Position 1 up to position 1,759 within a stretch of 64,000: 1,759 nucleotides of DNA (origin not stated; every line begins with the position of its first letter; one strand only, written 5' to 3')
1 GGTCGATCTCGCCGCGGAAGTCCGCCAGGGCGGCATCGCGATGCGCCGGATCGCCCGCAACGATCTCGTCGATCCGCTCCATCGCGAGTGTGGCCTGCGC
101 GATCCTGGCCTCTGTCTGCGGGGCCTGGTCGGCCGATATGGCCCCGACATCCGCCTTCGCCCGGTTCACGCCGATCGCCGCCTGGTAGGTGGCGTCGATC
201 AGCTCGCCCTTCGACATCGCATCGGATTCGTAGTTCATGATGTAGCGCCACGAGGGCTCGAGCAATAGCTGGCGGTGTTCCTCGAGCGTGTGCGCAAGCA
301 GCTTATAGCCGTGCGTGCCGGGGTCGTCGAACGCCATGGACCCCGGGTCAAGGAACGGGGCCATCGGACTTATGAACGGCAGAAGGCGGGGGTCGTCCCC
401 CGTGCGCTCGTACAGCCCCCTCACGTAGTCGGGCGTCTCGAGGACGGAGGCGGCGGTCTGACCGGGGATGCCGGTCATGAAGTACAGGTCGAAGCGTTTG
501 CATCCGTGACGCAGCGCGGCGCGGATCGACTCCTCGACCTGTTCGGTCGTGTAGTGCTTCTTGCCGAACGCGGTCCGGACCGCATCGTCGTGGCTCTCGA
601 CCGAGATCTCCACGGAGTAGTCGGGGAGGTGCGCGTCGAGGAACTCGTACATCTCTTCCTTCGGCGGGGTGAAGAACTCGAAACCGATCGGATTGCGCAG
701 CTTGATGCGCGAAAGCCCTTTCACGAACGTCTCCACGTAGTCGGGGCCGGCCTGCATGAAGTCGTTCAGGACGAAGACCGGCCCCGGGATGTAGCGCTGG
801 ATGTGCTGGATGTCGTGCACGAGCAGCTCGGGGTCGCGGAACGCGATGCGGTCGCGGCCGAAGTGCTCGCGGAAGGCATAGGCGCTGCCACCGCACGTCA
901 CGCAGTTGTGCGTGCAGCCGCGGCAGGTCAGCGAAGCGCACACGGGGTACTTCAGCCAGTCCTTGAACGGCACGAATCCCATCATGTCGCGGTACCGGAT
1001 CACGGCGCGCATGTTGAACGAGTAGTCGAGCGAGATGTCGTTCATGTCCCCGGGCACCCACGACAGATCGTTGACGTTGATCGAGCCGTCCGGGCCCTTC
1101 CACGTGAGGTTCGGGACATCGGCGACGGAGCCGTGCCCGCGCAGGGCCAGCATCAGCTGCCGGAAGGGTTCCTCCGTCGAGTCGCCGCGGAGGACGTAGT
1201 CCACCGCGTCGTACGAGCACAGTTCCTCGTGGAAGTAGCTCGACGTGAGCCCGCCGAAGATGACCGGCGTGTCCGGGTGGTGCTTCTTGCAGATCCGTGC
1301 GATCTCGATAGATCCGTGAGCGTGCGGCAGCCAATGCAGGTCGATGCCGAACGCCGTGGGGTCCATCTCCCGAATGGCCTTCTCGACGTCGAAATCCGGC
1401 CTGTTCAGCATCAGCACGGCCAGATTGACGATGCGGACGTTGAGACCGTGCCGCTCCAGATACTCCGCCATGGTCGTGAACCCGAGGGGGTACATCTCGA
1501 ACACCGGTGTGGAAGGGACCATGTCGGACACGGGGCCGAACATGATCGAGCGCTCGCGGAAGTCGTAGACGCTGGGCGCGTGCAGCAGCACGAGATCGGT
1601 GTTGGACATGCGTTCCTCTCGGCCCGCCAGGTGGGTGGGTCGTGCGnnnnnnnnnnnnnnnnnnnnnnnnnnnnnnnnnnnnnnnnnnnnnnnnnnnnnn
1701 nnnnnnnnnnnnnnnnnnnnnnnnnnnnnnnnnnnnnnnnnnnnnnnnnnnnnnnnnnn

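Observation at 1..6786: Rex-led multihaem cytochrome / NHL / TPR / B12-radical-SAM module: candidate NADH-sensing extracytoplasmic electron-transfer unit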

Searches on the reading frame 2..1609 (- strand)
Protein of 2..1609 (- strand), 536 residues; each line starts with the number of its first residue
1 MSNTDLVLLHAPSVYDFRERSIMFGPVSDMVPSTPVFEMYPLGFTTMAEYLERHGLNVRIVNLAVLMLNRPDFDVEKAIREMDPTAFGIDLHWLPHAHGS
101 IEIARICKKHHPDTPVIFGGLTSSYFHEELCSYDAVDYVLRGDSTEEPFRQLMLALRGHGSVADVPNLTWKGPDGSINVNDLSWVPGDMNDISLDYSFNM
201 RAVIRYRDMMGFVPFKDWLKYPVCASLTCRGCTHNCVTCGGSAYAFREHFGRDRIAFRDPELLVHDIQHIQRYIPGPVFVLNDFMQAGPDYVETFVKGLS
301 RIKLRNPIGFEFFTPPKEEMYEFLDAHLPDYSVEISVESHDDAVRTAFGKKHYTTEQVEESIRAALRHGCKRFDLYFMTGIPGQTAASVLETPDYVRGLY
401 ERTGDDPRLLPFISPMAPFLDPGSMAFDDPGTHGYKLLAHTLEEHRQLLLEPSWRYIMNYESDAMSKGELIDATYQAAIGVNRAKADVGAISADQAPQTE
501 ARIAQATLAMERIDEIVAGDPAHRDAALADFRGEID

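Call 5: search_protein_families(library=pfam, proteins=[window:2-1609:-], max_evalue=0.01)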
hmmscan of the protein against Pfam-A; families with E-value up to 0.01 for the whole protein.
window:2-1609:- (536 aa): 2 families
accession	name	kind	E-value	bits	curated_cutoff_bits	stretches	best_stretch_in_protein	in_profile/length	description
PF02310.24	B12-binding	-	6.9e-14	52.2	32.1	1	35-146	8-115/121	B12 binding domain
PF04055.27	Radical_SAM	-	3.8e-12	47.1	29.5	1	228-392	3-162/166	Radical SAM superfamily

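Call 6: search_protein_families(library=ncbifam, proteins=[window:2-1609:-], max_evalue=0.01)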
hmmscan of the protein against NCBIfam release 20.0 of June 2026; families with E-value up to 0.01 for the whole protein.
window:2-1609:- (536 aa): 12 families
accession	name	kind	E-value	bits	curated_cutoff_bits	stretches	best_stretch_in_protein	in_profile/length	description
TIGR04190.1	B12_SAM_Ta0216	equivalog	6.2e-192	639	500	1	5-507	1-503/554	TIGR04190 family B12-binding domain/radical SAM domain protein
TIGR04367.1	HpnR_B12_rSAM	equivalog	8e-14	51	650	1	38-285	19-239/490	hopanoid C-3 methylase HpnR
TIGR04072.2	rSAM_ladder_B12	equivalog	2.1e-09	36.5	360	2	228-392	185-342/443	lipid biosynthesis B12-binding/radical SAM protein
TIGR04479.1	bcpD_PhpK_rSAM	subfamily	1.8e-08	33.2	600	1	36-397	67-407/504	PhpK family radical SAM P-methyltransferase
TIGR04013.1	B12_SAM_MJ_1487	hypoth_equivalog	7.6e-06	25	251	1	105-402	65-336/382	TIGR04013 family B12-binding domain/radical SAM domain-containing protein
TIGR04385.1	B12_rSAM_cofa1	equivalog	9.1e-06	25.1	450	1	39-400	18-365/438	B12 lower ligand biosynthesis radical SAM protein BzaD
TIGR02026.1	BchE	equivalog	5.1e-05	22.3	481.35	1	41-283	22-247/497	magnesium-protoporphyrin IX monomethyl ester anaerobic oxidative cyclase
TIGR03471.1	HpnJ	equivalog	0.00024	20.1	577.6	1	99-399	83-365/472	hopanoid biosynthesis associated radical SAM protein HpnJ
TIGR03975.1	rSAM_ocin_1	subfamily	0.00089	17.9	281.85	0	98-240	142-282/606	RiPP maturation radical SAM C-methyltransferase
NF050148.1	rSAM_ApyD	equivalog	0.0016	16.9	750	1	100-178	90-168/645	RiPP biosynthesis radical SAM protein ApyD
NF033712.0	B12_rSAM_KedN5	subfamily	0.0023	16.2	700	1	102-255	80-229/624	KedN5 family methylcobalamin-dependent radical SAM C-methyltransferase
NF038361.1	rSAM_Sden_1168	equivalog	0.0098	14.5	575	0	102-245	159-304/560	Sden_1168 family B12-binding radical SAM P-methyltransferase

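Call 25: search_solved_structures(query=window:2-1609:-, max_evalue=0.01)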
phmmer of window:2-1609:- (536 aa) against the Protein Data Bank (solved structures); distinct sequences matched with E-value up to 0.01: 0.

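Call 27: find_homologous_proteins(query=window:2-1609:-, max_evalue=1e-20)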
Query window:2-1609:- (536 aa): 7468 proteins with E <= 1e-20 among 8000 candidates; the best 120 are listed.
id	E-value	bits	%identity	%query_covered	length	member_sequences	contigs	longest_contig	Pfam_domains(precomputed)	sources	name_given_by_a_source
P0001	0.0e+0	1260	100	100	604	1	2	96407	PF04055.28,PF02310.25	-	-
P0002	0.0e+0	1153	91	100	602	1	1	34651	PF04055.28,PF02310.25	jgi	-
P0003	0.0e+0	1106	88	100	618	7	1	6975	PF04055.28,PF02310.25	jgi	jgi:B12-binding domain/radical SAM domain protein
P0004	0.0e+0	1105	88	100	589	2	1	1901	PF04055.28,PF02310.25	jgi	jgi:B12-binding domain/radical SAM domain protein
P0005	0.0e+0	1102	90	96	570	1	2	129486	PF04055.28,PF02310.25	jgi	jgi:B12-binding domain/radical SAM domain protein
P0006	0.0e+0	1102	88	100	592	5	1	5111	PF04055.28,PF02310.25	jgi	jgi:B12-binding domain/radical SAM domain protein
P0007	0.0e+0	1083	87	99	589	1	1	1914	PF04055.28,PF02310.25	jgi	-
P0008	0.0e+0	1079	87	99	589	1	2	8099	PF04055.28,PF02310.25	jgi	jgi:B12-binding domain/radical SAM domain protein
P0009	0.0e+0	1073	85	100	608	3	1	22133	PF04055.28,PF02310.25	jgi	jgi:B12-binding domain/radical SAM domain protein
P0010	0.0e+0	1068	84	100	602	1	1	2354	PF04055.28,PF02310.25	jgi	-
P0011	0.0e+0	1060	85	100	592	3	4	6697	PF04055.28,PF02310.25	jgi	jgi:B12-binding domain/radical SAM domain protein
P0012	0.0e+0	1056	84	100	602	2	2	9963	PF04055.28,PF02310.25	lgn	-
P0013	0.0e+0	1051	84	100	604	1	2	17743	PF04055.28,PF02310.25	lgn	-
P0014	0.0e+0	1046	82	100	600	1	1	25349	PF04055.28,PF02310.25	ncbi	-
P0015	0.0e+0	1045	83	100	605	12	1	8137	PF04055.28,PF02310.25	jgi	jgi:B12-binding domain/radical SAM domain protein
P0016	0.0e+0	1037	82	100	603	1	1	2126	PF04055.28,PF02310.25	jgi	jgi:B12-binding domain/radical SAM domain protein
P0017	0.0e+0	1036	82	100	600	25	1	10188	PF04055.28,PF02310.25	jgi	-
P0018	0.0e+0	1036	82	100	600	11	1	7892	PF04055.28,PF02310.25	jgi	jgi:B12-binding domain/radical SAM domain protein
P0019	0.0e+0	1032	82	100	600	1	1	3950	PF04055.28,PF02310.25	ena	-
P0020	0.0e+0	1031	81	100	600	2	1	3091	PF04055.28,PF02310.25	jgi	-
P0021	0.0e+0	1030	82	100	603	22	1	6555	PF04055.28,PF02310.25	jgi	jgi:B12-binding domain/radical SAM domain protein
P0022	0.0e+0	1023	81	100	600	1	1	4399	PF04055.28,PF02310.25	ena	-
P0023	0.0e+0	1023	81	100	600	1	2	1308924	PF04055.28,PF02310.25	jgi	jgi:B12-binding domain/radical SAM domain protein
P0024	0.0e+0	1021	81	100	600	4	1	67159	PF04055.28,PF02310.25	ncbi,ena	ncbi:MAG TPA: TIGR04190 family B12-binding domain/radical SAM domain protein [Coriobacteriia bacteri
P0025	0.0e+0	1019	80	100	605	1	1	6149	PF04055.28,PF02310.25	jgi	jgi:B12-binding domain/radical SAM domain protein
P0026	0.0e+0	1019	80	100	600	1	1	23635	PF04055.28,PF02310.25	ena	-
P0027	0.0e+0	1019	81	100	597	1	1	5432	PF04055.28,PF02310.25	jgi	-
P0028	0.0e+0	1018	81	100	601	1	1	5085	PF04055.28,PF02310.25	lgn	-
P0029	0.0e+0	1015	80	100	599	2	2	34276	PF04055.28,PF02310.25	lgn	-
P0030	0.0e+0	1015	81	100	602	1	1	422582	PF04055.28,PF02310.25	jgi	jgi:B12-binding domain/radical SAM domain protein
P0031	1.6e-297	1006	80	100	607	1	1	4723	PF04055.28,PF02310.25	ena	-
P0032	6.1e-293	990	79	100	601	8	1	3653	PF04055.28,PF02310.25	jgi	-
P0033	7.9e-291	983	78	100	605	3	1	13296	PF04055.28,PF02310.25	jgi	jgi:B12-binding domain/radical SAM domain protein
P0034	1.5e-288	976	75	100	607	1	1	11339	PF04055.28,PF02310.25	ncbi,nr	ncbi:MAG: TIGR04190 family B12-binding domain/radical SAM domain protein [Coriobacteriales bacterium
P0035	6.4e-287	971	77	100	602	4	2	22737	PF04055.28,PF02310.25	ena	-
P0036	8.8e-287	970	77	100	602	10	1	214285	PF04055.28,PF02310.25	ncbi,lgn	-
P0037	8.3e-284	960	76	100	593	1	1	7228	PF04055.28,PF02310.25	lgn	-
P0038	1.4e-283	960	75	100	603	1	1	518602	PF04055.28,PF02310.25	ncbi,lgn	-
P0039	4.8e-283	958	74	100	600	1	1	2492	PF04055.28,PF02310.25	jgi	jgi:B12-binding domain/radical SAM domain protein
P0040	3.0e-282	955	75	100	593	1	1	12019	PF04055.28,PF02310.25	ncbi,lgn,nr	ncbi:MAG: TIGR04190 family B12-binding domain/radical SAM domain protein [Coriobacteriia bacterium]|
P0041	8.2e-282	954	75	100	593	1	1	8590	PF04055.28,PF02310.25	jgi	jgi:B12-binding domain/radical SAM domain protein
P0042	1.8e-281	953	74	100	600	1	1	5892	PF04055.28,PF02310.25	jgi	jgi:B12-binding domain/radical SAM domain protein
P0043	4.9e-281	951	75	100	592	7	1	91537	PF04055.28,PF02310.25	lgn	-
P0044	7.3e-281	951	74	100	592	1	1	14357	PF04055.28,PF02310.25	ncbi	-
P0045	1.0e-280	950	75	100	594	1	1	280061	PF04055.28,PF02310.25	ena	-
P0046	2.2e-280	949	75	100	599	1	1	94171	PF04055.28,PF02310.25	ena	-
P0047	2.3e-280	949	75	100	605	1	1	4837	PF04055.28,PF02310.25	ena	-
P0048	2.3e-280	949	75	100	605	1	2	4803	PF04055.28,PF02310.25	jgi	-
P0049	2.7e-280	949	74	100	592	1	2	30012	PF04055.28,PF02310.25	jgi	-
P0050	4.2e-280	948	76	100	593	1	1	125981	PF04055.28,PF02310.25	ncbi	-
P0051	6.4e-280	947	75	100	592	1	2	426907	PF04055.28,PF02310.25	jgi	-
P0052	9.0e-280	947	74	100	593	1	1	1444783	PF04055.28,PF02310.25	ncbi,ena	-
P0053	2.0e-279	946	74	100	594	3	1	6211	PF04055.28,PF02310.25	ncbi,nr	ncbi:MAG: TIGR04190 family B12-binding domain/radical SAM domain protein [Actinobacteria bacterium]|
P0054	4.1e-279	945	75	100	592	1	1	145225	PF04055.28,PF02310.25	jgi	jgi:B12-binding domain/radical SAM domain protein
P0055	4.8e-279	945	74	100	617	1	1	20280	PF04055.28,PF02310.25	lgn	-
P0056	8.5e-279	944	74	100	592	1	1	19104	PF04055.28,PF02310.25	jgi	jgi:B12-binding domain/radical SAM domain protein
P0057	1.0e-278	944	74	100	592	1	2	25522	PF04055.28,PF02310.25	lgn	-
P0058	1.5e-278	943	74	100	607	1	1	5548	PF04055.28,PF02310.25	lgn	-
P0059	1.6e-278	943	74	100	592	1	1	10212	PF04055.28,PF02310.25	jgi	jgi:B12-binding domain/radical SAM domain protein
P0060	2.3e-278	942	75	100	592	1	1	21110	PF04055.28,PF02310.25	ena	-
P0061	3.0e-278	942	74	100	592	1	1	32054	PF04055.28,PF02310.25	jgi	jgi:B12-binding domain/radical SAM domain protein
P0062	7.3e-278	941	75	100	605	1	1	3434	PF04055.28,PF02310.25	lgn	-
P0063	1.0e-277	940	74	100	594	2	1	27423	PF04055.28,PF02310.25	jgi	-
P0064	2.2e-277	939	75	100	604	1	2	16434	PF04055.28,PF02310.25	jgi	jgi:B12-binding domain/radical SAM domain protein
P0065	3.3e-277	939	75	100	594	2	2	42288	PF04055.28,PF02310.25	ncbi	-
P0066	6.0e-277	938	74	100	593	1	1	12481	PF04055.28,PF02310.25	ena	-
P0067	1.5e-276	936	75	100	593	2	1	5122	PF04055.28,PF02310.25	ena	-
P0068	1.5e-276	936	73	100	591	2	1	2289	PF04055.28,PF02310.25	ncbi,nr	ncbi:MAG TPA: TIGR04190 family B12-binding domain/radical SAM domain protein, partial [Coriobacterii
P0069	1.7e-276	936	75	100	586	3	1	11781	PF04055.28,PF02310.25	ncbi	-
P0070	2.1e-276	936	73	100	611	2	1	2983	PF04055.28,PF02310.25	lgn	-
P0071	4.0e-276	935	73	100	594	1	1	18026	PF04055.28,PF02310.25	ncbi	-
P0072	5.5e-276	934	74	100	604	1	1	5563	PF04055.28,PF02310.25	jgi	jgi:B12-binding domain/radical SAM domain protein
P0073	1.0e-275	934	74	100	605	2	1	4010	PF04055.28,PF02310.25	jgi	-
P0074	1.2e-275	933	73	100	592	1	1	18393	PF04055.28,PF02310.25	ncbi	-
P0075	1.4e-275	933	74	100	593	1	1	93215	PF04055.28,PF02310.25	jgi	-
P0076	1.5e-275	933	73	100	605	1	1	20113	PF04055.28,PF02310.25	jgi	jgi:B12-binding domain/radical SAM domain protein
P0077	1.6e-275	933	74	100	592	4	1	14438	PF04055.28,PF02310.25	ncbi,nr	ncbi:MAG: TIGR04190 family B12-binding domain/radical SAM domain protein [Coriobacteriia bacterium]|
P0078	4.6e-275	931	74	100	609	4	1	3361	PF04055.28,PF02310.25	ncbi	-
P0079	6.4e-275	931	74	100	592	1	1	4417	PF04055.28,PF02310.25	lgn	-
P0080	6.7e-275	931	73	100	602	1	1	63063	PF04055.28,PF02310.25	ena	-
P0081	1.9e-274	929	73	100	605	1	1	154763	PF04055.28,PF02310.25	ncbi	-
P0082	2.4e-274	929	73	100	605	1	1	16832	PF04055.28,PF02310.25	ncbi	-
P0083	3.4e-274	929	73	100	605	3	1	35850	PF04055.28,PF02310.25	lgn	-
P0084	4.4e-274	928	73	100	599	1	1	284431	PF04055.28,PF02310.25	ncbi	-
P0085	4.7e-274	928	73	99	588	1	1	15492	PF04055.28,PF02310.25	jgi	jgi:B12-binding domain/radical SAM domain protein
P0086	5.6e-274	928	72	100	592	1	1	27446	PF04055.28,PF02310.25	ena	-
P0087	6.1e-274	928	73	100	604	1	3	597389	PF04055.28,PF02310.25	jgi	jgi:B12-binding domain/radical SAM domain protein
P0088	6.5e-274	928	73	100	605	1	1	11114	PF04055.28,PF02310.25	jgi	jgi:B12-binding domain/radical SAM domain protein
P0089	8.5e-274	927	74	100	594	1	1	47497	PF04055.28,PF02310.25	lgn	-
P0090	1.6e-273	926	73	100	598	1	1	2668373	PF02310.25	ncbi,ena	-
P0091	3.6e-273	925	73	100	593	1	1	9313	PF04055.28,PF02310.25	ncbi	-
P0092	5.0e-273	925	73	100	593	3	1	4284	PF04055.28,PF02310.25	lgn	-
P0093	7.1e-273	924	72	100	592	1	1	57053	PF04055.28,PF02310.25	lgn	-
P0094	9.0e-273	924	71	100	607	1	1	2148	PF04055.28,PF02310.25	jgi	jgi:B12-binding domain/radical SAM domain protein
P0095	1.4e-272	923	72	100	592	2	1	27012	PF04055.28,PF02310.25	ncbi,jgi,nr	ncbi:MAG: TIGR04190 family B12-binding domain/radical SAM domain protein [Actinomycetota bacterium]|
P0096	2.3e-272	923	74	100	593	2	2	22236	PF04055.28,PF02310.25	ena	-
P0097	2.7e-272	922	72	100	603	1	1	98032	PF04055.28,PF02310.25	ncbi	-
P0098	2.7e-272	922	72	100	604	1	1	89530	PF04055.28,PF02310.25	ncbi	-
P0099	2.7e-272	922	72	100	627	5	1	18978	PF04055.28,PF02310.25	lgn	-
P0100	2.9e-272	922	72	100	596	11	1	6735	PF04055.28,PF02310.25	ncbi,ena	-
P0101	3.4e-272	922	73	100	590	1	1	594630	PF04055.28,PF02310.25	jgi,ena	-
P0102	4.5e-272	922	73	100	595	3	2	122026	PF04055.28,PF02310.25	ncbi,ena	-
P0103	4.9e-272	921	73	100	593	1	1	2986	PF04055.28,PF02310.25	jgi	jgi:B12-binding domain/radical SAM domain protein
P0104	4.9e-272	921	72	100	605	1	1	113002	PF04055.28,PF02310.25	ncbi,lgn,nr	ncbi:MAG: TIGR04190 family B12-binding domain/radical SAM domain protein [Coriobacteriia bacterium]|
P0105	5.1e-272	921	72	100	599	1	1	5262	PF04055.28,PF02310.25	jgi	jgi:B12-binding domain/radical SAM domain protein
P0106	9.1e-272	921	73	100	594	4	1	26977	PF04055.28,PF02310.25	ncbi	ncbi:MAG: TIGR04190 family B12-binding domain/radical SAM domain protein [Coriobacteriia bacterium]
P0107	1.9e-271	919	72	100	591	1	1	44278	PF04055.28,PF02310.25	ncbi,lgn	-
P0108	2.4e-271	919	72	100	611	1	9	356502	PF04055.28,PF02310.25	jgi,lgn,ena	-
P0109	3.5e-271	919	75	96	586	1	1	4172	PF04055.28,PF02310.25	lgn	-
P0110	3.9e-271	918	72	100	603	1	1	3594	PF04055.28,PF02310.25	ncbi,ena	-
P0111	6.4e-271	918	73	100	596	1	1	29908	PF04055.28,PF02310.25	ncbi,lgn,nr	ncbi:MAG: TIGR04190 family B12-binding domain/radical SAM domain protein [Coriobacteriia bacterium]|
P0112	8.9e-271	917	73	100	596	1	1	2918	PF04055.28,PF02310.25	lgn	-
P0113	1.6e-270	916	72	100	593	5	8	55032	PF04055.28,PF02310.25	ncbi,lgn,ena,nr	ncbi:MAG: TIGR04190 family B12-binding domain/radical SAM domain protein [Actinobacteria bacterium]|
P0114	1.8e-270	916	72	100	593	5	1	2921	PF04055.28,PF02310.25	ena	-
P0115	1.8e-270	916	71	100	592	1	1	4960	PF04055.28,PF02310.25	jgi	-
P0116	1.9e-270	916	71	100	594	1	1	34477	PF04055.28,PF02310.25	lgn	-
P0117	2.5e-270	916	73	99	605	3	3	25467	PF04055.28,PF02310.25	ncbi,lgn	-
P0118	2.8e-270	916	74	98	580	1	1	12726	PF04055.28,PF02310.25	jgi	-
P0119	3.0e-270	916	71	100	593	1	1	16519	PF04055.28,PF02310.25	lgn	-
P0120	3.7e-270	915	73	100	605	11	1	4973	PF04055.28,PF02310.25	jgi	-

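Call 29: find_encoding_contigs(protein=P0001, flank=10000, max_places=4)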
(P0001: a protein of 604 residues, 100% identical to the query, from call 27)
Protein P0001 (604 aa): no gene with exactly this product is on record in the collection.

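Call 36: find_encoding_contigs(protein=P0005, flank=10000, max_places=3)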
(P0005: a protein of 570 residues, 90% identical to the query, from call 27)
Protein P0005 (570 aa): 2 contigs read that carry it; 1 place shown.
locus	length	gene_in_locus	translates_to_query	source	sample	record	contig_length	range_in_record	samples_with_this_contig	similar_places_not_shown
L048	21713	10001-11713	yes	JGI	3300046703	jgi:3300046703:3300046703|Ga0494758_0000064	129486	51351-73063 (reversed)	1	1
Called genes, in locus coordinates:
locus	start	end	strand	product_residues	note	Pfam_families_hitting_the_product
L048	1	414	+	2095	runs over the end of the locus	PF02085:Cytochrom_CIII (faint), PF14522:Cytochrome_C7 (faint), PF13620:CarboxypepD_reg, PF13715:CarbopepD_reg_2 (weak), PF00754:F5_F8_type_C, PF22633:F5_F8_type_C_2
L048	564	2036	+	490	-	PF22678:Cytochrom_c_NrfB-like (faint), PF14522:Cytochrome_C7 (faint), PF09699:Paired_CXXCH_1, PF14537:Cytochrom_c3_2 (weak), PF09699:Paired_CXXCH_1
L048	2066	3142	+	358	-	PF03264:Cytochrom_NNT, PF14537:Cytochrom_c3_2 (faint), PF22113:Mtrc-MtrF_II-IV_dom (faint), PF14522:Cytochrome_C7 (weak)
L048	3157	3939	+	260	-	PF13428:TPR_14 (faint), PF13431:TPR_17 (faint), PF00515:TPR_1 (faint), PF13414:TPR_11 (faint), PF13432:TPR_16 (weak), PF14559:TPR_19 (weak), PF07719:TPR_2 (weak)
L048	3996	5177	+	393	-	PF08450:SGL (faint), PF25021:TEN_NHL (faint), PF01436:NHL (weak)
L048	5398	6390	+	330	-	PF14537:Cytochrom_c3_2 (faint), PF22113:Mtrc-MtrF_II-IV_dom (faint), PF09699:Paired_CXXCH_1 (faint)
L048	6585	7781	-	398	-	PF14522:Cytochrome_C7 (faint), PF14537:Cytochrom_c3_2 (faint)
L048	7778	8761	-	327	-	PF14522:Cytochrome_C7 (faint)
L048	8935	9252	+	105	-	PF01909:NTP_transf_2, PF18765:Polbeta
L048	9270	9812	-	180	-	PF13548:DUF4126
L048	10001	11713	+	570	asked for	PF02310:B12-binding, PF04055:Radical_SAM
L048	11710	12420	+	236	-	PF01209:Ubie_methyltran, PF13489:Methyltransf_23, PF13847:Methyltransf_31, PF08241:Methyltransf_11, PF08242:Methyltransf_12, PF13649:Methyltransf_25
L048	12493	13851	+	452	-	PF22039:HUTI_composite_bact, PF01979:Amidohydro_1, PF07969:Amidohydro_3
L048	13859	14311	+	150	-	PF04246:RseC_MucC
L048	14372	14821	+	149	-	-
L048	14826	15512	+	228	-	PF00515:TPR_1 (faint), PF13431:TPR_17 (faint)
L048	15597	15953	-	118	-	PF01740:STAS, PF13466:STAS_2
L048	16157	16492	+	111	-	PF01740:STAS, PF13466:STAS_2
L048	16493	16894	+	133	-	PF02416:TatA_B_E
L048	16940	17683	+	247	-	PF00902:TatC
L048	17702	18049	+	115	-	PF01155:HypA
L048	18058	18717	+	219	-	PF03308:MeaB (faint), PF02492:cobW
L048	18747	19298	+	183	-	PF01966:HD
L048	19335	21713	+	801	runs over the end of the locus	PF01751:Toprim, PF01131:Topoisom_bac, PF01396:Zn_ribbon_Top1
